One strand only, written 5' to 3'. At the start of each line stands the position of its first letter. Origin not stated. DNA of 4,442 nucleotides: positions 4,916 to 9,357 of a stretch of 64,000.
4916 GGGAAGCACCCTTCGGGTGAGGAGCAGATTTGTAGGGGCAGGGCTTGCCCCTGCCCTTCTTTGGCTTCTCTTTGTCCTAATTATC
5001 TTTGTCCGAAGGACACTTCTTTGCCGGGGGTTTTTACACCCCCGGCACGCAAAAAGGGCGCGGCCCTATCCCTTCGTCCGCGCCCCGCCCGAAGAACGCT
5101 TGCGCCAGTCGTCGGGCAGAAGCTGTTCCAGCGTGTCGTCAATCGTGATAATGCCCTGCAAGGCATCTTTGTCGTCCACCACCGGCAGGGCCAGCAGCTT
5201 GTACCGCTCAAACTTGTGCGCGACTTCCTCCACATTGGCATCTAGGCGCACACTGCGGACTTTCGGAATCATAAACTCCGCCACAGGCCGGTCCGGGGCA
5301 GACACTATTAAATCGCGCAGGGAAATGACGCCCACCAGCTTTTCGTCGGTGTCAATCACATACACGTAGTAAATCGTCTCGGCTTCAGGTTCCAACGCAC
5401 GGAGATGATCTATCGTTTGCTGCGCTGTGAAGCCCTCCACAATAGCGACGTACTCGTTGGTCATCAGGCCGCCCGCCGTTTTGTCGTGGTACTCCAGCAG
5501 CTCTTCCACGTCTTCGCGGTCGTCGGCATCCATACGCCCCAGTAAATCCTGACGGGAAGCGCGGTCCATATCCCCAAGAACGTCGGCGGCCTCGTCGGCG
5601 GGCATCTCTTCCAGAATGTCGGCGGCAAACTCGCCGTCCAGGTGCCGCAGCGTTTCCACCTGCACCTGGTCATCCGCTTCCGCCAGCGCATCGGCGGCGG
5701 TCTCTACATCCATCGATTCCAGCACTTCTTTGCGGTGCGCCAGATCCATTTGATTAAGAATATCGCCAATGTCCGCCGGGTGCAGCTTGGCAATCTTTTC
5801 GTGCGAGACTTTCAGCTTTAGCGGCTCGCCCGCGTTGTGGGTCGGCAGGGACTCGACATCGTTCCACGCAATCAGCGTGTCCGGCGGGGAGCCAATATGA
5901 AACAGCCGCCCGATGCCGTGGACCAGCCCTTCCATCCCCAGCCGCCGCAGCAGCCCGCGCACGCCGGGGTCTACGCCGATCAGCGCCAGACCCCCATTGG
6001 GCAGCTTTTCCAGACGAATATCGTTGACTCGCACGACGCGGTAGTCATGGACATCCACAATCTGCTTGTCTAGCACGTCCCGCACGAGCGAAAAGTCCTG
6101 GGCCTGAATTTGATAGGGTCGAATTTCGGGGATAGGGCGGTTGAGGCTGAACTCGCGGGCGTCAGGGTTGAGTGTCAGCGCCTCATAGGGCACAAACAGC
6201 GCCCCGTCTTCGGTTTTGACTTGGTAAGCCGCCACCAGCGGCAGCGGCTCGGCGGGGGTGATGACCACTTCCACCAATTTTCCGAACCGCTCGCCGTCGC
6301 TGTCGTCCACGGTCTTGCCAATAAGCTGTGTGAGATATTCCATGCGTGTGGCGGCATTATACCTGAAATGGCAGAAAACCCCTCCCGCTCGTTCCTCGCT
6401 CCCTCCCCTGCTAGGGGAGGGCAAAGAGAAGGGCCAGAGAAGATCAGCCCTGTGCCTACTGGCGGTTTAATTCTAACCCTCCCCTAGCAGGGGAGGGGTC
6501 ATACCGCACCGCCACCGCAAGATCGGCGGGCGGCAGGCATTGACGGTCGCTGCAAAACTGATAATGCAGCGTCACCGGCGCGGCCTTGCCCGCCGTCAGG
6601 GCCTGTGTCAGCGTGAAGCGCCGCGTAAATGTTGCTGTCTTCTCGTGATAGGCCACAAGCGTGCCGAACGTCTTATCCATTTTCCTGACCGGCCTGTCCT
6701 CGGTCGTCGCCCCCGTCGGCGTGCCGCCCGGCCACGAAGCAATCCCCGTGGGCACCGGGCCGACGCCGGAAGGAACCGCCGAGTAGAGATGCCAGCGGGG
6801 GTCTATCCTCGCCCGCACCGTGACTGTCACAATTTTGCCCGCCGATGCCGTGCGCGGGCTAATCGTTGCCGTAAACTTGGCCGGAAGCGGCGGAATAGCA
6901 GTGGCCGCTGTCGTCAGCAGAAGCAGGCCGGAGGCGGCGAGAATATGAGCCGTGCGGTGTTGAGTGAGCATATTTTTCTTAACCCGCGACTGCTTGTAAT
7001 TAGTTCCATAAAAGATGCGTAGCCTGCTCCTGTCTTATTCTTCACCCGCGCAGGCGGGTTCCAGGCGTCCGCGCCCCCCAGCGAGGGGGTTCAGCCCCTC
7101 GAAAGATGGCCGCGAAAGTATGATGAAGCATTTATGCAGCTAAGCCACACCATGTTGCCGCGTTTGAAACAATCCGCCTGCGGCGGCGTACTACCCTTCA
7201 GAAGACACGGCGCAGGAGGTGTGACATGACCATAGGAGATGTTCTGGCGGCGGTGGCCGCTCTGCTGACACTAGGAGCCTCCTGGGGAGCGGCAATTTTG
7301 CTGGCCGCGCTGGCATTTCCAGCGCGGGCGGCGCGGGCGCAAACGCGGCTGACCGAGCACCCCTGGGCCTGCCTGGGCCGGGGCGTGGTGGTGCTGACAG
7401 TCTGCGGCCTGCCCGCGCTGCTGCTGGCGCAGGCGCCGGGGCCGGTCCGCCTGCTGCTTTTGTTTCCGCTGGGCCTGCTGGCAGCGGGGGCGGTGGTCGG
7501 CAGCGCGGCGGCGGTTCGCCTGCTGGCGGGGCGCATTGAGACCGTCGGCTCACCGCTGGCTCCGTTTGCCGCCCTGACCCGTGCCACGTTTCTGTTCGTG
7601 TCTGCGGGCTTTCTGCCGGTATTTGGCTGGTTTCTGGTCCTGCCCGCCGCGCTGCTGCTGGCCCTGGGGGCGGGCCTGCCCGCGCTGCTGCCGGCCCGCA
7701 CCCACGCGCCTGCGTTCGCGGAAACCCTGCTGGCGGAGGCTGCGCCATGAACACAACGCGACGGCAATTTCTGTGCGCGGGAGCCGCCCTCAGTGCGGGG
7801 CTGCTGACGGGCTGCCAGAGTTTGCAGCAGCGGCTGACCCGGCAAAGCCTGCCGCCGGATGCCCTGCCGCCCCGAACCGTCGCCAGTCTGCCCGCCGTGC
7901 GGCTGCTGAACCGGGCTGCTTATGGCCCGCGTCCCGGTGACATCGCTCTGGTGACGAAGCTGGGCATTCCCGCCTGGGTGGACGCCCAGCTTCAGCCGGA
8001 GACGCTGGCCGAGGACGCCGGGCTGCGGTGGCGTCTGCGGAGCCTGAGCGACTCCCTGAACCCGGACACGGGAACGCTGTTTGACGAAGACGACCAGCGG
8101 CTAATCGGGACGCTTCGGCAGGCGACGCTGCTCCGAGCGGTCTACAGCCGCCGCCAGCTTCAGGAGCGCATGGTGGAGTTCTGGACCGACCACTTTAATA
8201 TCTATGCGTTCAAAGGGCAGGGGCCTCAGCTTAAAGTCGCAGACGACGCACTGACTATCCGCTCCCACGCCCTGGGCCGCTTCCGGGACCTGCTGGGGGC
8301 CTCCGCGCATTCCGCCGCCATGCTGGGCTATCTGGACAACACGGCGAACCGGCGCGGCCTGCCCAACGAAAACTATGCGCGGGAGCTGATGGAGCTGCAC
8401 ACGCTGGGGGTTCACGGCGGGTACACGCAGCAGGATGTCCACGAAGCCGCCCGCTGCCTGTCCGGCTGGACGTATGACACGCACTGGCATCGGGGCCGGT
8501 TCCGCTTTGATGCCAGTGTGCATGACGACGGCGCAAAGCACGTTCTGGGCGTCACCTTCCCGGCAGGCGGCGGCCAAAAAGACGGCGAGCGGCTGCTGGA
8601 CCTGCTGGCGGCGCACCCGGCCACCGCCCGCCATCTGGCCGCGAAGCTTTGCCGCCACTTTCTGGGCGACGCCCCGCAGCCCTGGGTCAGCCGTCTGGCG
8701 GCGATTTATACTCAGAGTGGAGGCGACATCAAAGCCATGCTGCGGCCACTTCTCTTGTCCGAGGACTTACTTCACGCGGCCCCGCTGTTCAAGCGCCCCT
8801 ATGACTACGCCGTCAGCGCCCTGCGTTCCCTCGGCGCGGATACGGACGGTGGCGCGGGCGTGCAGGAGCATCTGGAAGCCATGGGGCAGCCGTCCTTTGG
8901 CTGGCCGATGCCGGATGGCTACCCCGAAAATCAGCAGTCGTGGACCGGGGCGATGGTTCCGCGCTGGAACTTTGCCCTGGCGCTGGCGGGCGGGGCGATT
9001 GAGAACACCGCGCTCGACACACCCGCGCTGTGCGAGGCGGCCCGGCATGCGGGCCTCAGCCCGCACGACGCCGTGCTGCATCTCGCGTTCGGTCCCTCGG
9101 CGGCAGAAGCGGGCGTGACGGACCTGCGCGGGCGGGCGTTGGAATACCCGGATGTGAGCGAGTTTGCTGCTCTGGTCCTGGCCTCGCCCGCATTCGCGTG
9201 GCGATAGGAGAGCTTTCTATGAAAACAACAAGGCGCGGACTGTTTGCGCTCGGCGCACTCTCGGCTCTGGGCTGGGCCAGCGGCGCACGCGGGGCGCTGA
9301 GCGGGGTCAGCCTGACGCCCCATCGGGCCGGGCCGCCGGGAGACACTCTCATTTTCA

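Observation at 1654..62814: Five or more repeat families share one two-hairpin arm design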

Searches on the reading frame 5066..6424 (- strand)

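Call 16: search_protein_families(library=pfam, proteins=[window:5066-6424:-])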
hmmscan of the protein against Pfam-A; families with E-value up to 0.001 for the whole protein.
window:5066-6424:- (452 aa): 4 families
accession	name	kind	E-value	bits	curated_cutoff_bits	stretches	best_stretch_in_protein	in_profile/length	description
PF03448.22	MgtE_N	-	6e-24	85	25.9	1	214-314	1-101/102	MgtE intracellular N domain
PF00571.33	CBS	-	5.6e-16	59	24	2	381-434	1-54/57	CBS domain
PF05239.21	PRC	-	6.4e-08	32.9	21.2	1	28-82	3-59/78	PRC-barrel domain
PF14841.11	FliG_M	-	5e-05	23.9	25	0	251-286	12-47/76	FliG middle domain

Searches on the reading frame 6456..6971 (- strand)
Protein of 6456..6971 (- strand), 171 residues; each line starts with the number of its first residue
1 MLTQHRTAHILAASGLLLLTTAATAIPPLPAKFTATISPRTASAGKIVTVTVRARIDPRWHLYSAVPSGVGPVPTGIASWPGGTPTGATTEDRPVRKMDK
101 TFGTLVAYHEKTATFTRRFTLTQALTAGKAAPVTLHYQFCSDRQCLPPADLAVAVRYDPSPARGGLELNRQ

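Call 96: search_protein_families(library=pfam, proteins=[window:6456-6971:-], max_evalue=0.00001)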
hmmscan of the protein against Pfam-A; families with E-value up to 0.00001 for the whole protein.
window:6456-6971:- (171 aa): 1 family
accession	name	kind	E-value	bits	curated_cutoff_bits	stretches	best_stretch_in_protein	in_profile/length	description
PF11412.14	DsbD_N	-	8.9e-10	39.1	25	1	44-150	16-112/119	Thiol:disulfide interchange protein DsbD, N-terminal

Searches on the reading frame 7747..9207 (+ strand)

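Call 96: search_protein_families(library=pfam, proteins=[window:7747-9207:+], max_evalue=0.00001)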
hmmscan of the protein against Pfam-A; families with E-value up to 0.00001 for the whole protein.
window:7747-9207:+ (486 aa): 1 family
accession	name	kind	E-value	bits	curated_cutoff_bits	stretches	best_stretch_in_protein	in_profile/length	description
PF08811.16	DUF1800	-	6.1e-123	411.5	26.1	1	52-484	1-418/419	Protein of unknown function (DUF1800)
